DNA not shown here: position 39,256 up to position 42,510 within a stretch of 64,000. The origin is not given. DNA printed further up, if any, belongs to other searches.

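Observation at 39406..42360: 984-aa secreted, Cys-rich, sequon-rich protein with a dockerin-like EF-hand repeat, in an AT-rich island next to the rRNA/tRNA cluster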

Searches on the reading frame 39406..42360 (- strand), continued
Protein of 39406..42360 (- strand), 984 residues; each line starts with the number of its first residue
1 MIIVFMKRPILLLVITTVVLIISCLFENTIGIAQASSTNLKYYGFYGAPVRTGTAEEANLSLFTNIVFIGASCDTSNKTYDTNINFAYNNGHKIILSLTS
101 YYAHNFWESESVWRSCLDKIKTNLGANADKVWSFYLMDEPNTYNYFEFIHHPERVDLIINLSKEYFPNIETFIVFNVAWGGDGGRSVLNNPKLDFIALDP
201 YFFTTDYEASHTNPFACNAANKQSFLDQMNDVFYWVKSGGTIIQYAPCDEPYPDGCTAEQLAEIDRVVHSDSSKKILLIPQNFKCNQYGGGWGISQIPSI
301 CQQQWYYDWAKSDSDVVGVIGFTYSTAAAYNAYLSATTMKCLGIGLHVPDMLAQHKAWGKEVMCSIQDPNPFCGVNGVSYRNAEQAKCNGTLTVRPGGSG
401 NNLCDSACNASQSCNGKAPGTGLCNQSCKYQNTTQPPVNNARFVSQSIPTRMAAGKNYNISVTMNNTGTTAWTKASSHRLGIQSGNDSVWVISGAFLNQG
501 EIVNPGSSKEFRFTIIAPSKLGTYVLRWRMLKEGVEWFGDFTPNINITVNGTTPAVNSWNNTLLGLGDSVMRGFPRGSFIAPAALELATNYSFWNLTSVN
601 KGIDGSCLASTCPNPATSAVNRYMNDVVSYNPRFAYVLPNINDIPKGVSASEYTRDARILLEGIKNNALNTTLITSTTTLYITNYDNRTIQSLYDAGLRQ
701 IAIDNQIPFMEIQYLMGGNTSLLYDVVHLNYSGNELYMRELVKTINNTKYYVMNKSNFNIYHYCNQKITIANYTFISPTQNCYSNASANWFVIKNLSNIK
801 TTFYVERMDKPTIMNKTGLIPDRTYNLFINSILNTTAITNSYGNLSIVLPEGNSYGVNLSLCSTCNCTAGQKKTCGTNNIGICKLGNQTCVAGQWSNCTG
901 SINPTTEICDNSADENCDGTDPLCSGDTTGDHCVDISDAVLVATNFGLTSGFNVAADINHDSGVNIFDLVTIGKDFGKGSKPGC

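Call 45: find_encoding_contigs(protein=P0004, flank=10000, max_places=2)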
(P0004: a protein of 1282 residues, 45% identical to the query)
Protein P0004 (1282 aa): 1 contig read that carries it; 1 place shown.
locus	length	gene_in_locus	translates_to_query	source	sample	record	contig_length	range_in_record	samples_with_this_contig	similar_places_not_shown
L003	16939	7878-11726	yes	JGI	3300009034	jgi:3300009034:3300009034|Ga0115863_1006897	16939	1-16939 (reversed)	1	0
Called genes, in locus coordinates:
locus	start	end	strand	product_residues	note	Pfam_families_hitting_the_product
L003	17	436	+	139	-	PF05343:Peptidase_M42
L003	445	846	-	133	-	PF13742:tRNA_anti_2, PF01336:tRNA_anti-codon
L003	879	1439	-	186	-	PF02834:LigT_PEase, PF10469:AKAP7_NLS (weak), PF13563:2_5_RNA_ligase2, PF02834:LigT_PEase (weak)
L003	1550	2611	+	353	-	PF01637:ATPase_2, PF13191:AAA_16 (faint), PF13401:AAA_22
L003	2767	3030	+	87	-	-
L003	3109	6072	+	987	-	PF13620:CarboxypepD_reg, PF19773:DUF6259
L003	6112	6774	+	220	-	PF00963:Cohesin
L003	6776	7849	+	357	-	PF00963:Cohesin (faint)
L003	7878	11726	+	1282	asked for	-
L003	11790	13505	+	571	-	PF00999:Na_H_Exchanger, PF02254:TrkA_N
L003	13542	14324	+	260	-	-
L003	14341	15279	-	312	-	PF00633:HHH (faint), PF12826:HHH_2 (weak), PF14520:HHH_5, PF00154:RecA_N, PF13481:AAA_25 (weak), PF08423:Rad51, PF06745:ATPase (weak)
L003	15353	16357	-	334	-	PF01336:tRNA_anti-codon, PF08646:Rep_fac-A_C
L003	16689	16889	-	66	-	-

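Call 49: find_encoding_contigs(protein=P0001, flank=3000, max_places=3)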
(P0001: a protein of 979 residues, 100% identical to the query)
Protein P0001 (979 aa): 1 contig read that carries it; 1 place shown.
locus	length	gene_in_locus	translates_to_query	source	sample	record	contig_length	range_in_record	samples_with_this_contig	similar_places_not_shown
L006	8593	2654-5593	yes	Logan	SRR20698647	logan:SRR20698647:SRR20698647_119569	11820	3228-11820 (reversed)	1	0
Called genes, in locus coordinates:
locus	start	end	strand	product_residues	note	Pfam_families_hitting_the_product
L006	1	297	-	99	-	?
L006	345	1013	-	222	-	PF00121:TIM, PF03060:NMO (weak), PF00290:Trp_syntA (weak), PF00977:His_biosynth (weak), PF01070:FMN_dh (weak), PF05690:ThiG (weak)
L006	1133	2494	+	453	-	-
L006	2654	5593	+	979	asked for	PF16158:N_BRCA1_IG (weak), PF13472:Lipase_GDSL_2 (weak)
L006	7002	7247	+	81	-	PF01191:RNA_pol_Rpb5_C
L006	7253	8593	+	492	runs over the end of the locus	PF04563:RNA_pol_Rpb2_1, PF04561:RNA_pol_Rpb2_2, PF04565:RNA_pol_Rpb2_3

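Call 50: find_homologous_proteins(query=L003:6112-6771:+, max_evalue=0.001)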
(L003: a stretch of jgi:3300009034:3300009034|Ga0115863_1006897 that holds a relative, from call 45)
Query L003:6112-6771:+ (220 aa): 25 proteins with E <= 0.001 among 481 candidates.
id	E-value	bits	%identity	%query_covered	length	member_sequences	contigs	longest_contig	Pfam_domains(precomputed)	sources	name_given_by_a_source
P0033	1.2e-138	477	100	100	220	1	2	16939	PF00963.25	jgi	-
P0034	1.9e-86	307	61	100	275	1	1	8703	PF00963.25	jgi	jgi:flagellar basal body-associated protein FliL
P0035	3.6e-82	293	71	77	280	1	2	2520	PF00963.25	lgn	-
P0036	4.7e-81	289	72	72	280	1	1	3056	PF00963.25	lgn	-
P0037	1.3e-78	281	59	100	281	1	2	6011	PF00963.25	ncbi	-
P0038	3.0e-74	267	59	99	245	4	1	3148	PF00963.25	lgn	-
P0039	3.5e-72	260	58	92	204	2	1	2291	PF00963.25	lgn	-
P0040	2.8e-68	248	62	75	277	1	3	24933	PF00963.25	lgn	-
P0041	3.7e-68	247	61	77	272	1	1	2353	PF00963.25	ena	-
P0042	7.5e-67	243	56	98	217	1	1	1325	PF00963.25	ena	-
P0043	8.7e-67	243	58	75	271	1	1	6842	PF00963.25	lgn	-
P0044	3.1e-65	238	57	84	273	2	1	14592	PF00963.25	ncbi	-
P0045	2.9e-44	169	45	87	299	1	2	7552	PF00963.25,PF04415.18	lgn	-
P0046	1.2e-43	167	56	53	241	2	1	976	PF00963.25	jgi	-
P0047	1.6e-43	167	45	95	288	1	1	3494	PF00963.25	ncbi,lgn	-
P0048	1.6e-43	167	43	95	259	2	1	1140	PF00963.25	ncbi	-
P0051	6.3e-18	83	37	69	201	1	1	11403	PF07589.17,PF00963.25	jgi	jgi:general secretion pathway protein D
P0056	1.6e-15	75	35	66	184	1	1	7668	PF00963.25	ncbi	-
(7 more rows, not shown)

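Call 51: list_cluster_members(proteins=[P0037, P0044, P0047, P0048, P0056, P0034, P0040, P0051, P0013, P0016])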
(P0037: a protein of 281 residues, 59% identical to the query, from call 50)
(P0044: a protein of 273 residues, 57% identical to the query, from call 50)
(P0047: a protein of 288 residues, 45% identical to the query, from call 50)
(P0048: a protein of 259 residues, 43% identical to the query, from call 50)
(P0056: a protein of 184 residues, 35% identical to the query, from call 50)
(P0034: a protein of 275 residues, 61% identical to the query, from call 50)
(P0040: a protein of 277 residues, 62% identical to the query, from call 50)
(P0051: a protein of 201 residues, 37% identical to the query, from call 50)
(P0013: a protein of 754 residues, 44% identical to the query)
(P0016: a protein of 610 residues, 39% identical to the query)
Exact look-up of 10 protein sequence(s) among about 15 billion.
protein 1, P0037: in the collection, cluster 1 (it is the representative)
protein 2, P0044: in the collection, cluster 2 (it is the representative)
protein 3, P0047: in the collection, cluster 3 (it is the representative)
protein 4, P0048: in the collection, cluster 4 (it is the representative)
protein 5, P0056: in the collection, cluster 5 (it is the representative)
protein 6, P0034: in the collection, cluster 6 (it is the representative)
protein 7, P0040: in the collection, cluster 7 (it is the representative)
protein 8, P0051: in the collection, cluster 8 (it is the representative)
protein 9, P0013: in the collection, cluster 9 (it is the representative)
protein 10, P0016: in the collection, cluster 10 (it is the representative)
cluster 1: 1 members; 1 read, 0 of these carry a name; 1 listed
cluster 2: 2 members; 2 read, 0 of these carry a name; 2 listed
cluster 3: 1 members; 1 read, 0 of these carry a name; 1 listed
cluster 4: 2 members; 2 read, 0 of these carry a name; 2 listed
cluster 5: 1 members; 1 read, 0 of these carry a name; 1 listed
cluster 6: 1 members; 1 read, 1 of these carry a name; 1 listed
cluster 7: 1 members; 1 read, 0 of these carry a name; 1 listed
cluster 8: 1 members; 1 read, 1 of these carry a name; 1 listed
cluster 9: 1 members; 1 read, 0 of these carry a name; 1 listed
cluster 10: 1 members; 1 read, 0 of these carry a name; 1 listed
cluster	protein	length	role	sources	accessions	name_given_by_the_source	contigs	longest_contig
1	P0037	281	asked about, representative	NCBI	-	-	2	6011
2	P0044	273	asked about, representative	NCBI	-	-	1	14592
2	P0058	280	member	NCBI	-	-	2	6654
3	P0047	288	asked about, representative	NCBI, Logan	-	-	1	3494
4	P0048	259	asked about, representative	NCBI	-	-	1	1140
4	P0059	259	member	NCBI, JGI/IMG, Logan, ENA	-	-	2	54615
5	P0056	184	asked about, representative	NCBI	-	-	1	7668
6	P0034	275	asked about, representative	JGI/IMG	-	flagellar basal body-associated protein FliL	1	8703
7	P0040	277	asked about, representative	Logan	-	-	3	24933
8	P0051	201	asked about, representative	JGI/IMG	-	general secretion pathway protein D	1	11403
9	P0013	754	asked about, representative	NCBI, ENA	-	-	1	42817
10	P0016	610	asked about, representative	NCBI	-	-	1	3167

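Call 59: search_protein_families(library=pfam, proteins=[P0002, P0003, P0004], max_evalue=0.05)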
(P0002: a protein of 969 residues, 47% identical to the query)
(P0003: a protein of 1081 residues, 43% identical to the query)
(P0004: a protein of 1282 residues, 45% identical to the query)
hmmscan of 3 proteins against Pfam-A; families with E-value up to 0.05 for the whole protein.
P0002 (969 aa): 1 family
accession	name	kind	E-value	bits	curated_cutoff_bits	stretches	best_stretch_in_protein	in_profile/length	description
PF00404.24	Dockerin_1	-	0.0034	18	22.9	1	914-965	1-53/57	Dockerin type I domain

P0003 (1081 aa): 4 families
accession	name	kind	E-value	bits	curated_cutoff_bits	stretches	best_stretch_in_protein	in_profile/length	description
PF17957.7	Big_7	-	4.6e-40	136.5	24.1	2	544-611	1-70/70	Bacterial Ig domain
PF13750.12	Big_3_3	-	5.8e-08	33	27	1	501-573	3-78/157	Bacterial Ig-like domain (group 3)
PF01471.23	PG_binding_1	-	1.8e-07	31.7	23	1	1008-1053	1-43/57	Putative peptidoglycan binding domain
PF19077.6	Big_13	-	4.7e-05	24.3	27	2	580-629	47-100/102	Bacterial Ig-like domain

P0004 (1282 aa): 1 family
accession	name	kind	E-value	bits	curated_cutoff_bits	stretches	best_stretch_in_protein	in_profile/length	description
PF00404.24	Dockerin_1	-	0.00064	20.3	22.9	1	978-1031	1-55/57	Dockerin type I domain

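Call 71: find_encoding_contigs(protein=P0044, flank=8000, max_places=2)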
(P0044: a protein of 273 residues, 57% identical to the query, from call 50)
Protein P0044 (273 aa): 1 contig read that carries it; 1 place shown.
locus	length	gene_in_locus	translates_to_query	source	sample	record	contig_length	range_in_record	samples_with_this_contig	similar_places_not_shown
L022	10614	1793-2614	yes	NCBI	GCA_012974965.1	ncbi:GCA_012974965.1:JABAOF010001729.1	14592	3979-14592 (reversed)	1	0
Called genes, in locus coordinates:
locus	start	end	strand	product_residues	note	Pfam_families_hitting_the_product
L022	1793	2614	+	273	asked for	PF00963:Cohesin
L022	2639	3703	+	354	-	-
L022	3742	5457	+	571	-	PF00999:Na_H_Exchanger, PF02254:TrkA_N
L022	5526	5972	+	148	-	PF05523:FdtA, PF14667:Polysacc_synt_C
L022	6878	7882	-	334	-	PF21473:OB_Ssb-like (faint), PF01336:tRNA_anti-codon, PF08646:Rep_fac-A_C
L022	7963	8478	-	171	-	PF00657:Lipase_GDSL, PF13472:Lipase_GDSL_2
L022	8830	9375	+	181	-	-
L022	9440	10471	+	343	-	PF04123:DUF373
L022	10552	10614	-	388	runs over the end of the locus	PF01808:AICARFT_IMPCHas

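Call 72: find_encoding_contigs(protein=P0040, flank=8000, max_places=2)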
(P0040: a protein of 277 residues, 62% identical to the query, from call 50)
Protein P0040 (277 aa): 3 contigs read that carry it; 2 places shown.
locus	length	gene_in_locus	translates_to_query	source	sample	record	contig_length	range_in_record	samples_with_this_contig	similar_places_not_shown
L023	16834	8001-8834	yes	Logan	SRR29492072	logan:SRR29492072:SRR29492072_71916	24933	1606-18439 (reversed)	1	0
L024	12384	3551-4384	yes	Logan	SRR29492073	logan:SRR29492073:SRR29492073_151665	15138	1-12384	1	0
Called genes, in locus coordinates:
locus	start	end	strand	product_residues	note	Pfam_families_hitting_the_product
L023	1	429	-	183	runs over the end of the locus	PF10469:AKAP7_NLS, PF02834:LigT_PEase, PF13563:2_5_RNA_ligase2, PF02834:LigT_PEase (weak)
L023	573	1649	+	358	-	PF01637:ATPase_2 (faint), PF13191:AAA_16 (faint), PF13401:AAA_22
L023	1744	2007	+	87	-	-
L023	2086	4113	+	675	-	PF07953:Toxin_R_bind_N (weak), PF13385:Laminin_G_3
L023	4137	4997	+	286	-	PF00963:Cohesin, PF00404:Dockerin_1 (weak)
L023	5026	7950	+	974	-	PF13229:Beta_helix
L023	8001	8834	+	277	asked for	PF00963:Cohesin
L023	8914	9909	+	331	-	-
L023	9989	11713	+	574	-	PF00999:Na_H_Exchanger, PF02254:TrkA_N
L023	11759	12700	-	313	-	PF00633:HHH (faint), PF12826:HHH_2 (faint), PF14520:HHH_5, PF00154:RecA_N, PF13481:AAA_25 (weak), PF08423:Rad51, PF06745:ATPase (weak)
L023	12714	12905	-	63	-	-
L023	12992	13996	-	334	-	PF21473:OB_Ssb-like (weak), PF01336:tRNA_anti-codon, PF08646:Rep_fac-A_C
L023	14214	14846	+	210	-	-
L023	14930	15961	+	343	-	PF04123:DUF373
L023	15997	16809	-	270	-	PF01507:PAPS_reduct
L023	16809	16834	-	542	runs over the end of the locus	?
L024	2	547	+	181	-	?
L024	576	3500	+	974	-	PF13229:Beta_helix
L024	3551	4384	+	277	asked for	PF00963:Cohesin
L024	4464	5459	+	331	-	-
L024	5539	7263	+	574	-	PF00999:Na_H_Exchanger, PF02254:TrkA_N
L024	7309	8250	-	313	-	PF00633:HHH (faint), PF12826:HHH_2 (faint), PF14520:HHH_5, PF00154:RecA_N, PF13481:AAA_25 (weak), PF08423:Rad51, PF06745:ATPase (weak)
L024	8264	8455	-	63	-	-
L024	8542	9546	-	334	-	PF21473:OB_Ssb-like (weak), PF01336:tRNA_anti-codon, PF08646:Rep_fac-A_C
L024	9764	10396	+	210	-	-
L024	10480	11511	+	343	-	PF04123:DUF373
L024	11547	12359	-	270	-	PF01507:PAPS_reduct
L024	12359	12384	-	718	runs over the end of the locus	PF01663:Phosphodiest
